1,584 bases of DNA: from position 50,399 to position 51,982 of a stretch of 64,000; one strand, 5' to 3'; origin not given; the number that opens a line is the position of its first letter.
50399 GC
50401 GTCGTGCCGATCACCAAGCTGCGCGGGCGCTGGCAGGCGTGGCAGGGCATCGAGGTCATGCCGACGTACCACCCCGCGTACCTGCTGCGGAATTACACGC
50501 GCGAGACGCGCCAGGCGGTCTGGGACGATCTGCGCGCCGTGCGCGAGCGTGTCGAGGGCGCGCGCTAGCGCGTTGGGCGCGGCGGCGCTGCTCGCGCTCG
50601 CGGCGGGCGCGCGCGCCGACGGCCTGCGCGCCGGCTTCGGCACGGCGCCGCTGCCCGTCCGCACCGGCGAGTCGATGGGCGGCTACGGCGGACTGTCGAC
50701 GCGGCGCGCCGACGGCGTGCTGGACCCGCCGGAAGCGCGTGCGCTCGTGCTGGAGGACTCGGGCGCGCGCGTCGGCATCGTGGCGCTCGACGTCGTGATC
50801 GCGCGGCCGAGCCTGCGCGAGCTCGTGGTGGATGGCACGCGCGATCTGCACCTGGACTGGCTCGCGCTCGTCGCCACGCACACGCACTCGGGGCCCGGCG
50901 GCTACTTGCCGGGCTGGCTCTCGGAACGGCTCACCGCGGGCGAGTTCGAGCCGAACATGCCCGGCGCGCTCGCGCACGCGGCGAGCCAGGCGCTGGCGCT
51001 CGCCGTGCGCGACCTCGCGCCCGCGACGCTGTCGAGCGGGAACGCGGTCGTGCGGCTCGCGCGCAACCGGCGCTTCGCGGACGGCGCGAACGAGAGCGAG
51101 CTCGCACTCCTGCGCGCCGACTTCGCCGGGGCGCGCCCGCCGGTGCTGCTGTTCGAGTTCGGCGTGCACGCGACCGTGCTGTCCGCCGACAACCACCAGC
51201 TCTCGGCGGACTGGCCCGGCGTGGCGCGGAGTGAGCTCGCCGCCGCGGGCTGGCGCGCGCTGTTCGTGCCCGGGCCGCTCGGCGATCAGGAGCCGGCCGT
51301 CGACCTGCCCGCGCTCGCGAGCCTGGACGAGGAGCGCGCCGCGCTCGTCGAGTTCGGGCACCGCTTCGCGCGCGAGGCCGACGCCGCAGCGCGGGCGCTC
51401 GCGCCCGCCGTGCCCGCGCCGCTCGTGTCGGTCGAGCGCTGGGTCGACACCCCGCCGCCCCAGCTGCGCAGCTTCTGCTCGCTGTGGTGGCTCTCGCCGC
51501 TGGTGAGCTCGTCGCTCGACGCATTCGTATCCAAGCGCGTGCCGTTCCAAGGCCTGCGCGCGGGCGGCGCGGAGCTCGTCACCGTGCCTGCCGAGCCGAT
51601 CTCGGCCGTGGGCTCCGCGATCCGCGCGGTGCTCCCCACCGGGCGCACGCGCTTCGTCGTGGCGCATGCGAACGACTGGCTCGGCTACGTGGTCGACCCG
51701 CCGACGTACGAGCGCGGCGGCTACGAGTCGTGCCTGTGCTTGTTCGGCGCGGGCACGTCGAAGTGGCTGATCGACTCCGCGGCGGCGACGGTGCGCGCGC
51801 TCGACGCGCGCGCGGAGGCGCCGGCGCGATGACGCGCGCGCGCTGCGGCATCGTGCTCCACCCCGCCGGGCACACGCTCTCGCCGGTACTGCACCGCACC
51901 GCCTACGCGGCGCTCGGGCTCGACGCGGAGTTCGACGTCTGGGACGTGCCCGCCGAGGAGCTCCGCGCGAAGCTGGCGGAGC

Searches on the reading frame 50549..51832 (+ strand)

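Call 47: search_protein_families(library=pfam, proteins=[window:50549-51832:+], max_evalue=0.0001)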
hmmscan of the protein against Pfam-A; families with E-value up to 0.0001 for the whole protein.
window:50549-51832:+ (427 aa): 1 family
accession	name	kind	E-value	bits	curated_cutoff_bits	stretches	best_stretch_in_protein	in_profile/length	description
PF04734.18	Ceramidase_alk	-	6.6e-17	61.8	32.1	1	42-227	18-223/509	Neutral/alkaline non-lysosomal ceramidase, N-terminal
